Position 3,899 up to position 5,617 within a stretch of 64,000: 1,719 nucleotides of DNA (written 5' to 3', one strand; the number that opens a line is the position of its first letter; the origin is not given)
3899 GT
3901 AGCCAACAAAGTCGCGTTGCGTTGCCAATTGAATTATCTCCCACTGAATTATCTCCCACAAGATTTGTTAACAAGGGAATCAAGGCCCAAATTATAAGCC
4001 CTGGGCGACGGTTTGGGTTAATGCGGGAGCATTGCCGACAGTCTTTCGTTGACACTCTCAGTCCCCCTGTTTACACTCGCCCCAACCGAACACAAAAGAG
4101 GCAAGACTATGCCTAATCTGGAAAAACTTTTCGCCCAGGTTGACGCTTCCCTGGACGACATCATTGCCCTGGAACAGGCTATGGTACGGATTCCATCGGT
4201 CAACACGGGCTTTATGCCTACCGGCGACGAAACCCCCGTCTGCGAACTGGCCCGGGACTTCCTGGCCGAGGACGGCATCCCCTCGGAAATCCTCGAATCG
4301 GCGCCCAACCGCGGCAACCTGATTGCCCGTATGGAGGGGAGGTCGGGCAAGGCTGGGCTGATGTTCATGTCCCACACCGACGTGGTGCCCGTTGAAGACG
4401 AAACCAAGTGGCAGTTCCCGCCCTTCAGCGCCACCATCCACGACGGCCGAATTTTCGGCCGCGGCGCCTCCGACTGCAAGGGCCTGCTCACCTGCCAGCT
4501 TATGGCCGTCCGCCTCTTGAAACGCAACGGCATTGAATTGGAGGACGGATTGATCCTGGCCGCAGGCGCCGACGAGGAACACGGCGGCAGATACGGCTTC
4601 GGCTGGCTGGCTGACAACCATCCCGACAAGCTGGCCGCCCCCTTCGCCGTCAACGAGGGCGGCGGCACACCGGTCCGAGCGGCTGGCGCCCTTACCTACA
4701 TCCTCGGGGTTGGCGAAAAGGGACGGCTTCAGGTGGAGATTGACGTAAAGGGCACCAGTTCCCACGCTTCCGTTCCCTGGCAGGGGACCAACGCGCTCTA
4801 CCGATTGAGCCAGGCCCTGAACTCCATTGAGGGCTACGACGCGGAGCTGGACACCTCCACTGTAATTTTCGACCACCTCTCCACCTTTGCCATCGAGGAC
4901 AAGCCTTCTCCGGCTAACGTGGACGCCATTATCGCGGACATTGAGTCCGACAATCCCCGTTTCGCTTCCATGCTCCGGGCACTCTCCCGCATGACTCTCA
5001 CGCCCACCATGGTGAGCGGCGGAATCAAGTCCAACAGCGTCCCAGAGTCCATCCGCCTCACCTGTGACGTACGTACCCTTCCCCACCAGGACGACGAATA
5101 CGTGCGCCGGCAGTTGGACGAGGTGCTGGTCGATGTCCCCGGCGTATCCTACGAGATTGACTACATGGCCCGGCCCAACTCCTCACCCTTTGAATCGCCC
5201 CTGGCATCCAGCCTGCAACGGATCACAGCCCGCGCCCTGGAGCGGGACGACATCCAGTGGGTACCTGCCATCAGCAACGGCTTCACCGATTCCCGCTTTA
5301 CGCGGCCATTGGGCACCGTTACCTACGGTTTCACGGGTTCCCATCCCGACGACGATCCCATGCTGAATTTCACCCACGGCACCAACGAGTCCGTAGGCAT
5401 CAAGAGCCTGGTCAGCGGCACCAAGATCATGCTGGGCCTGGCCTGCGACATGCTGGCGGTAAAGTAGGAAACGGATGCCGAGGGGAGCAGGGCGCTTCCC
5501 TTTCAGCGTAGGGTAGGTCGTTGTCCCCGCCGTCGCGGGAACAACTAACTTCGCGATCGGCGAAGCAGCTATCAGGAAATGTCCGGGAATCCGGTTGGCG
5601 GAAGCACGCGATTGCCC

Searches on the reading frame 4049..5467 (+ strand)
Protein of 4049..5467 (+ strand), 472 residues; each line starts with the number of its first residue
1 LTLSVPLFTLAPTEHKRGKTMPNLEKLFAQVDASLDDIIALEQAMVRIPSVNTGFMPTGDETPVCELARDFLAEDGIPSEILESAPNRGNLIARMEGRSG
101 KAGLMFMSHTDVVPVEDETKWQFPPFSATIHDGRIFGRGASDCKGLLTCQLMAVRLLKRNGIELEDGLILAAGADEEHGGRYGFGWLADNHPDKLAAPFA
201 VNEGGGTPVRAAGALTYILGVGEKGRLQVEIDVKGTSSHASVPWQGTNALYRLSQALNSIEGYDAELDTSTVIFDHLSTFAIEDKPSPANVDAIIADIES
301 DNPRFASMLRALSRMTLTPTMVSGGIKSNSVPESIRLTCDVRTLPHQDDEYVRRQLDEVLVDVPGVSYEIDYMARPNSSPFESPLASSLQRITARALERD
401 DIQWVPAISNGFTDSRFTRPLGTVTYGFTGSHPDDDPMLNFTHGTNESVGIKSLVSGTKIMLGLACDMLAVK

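Call 58: search_protein_families(library=pfam, proteins=[window:4049-5467:+], max_evalue=0.00001)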
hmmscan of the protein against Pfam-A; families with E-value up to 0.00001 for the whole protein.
window:4049-5467:+ (472 aa): 2 families
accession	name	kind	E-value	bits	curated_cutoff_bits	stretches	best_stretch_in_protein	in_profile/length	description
PF01546.33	Peptidase_M20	-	7.7e-27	95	24.6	1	105-465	1-204/206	Peptidase family M20/M25/M40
PF07687.19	M20_dimer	-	6.5e-18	65.1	21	1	221-360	1-99/107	Peptidase dimerisation domain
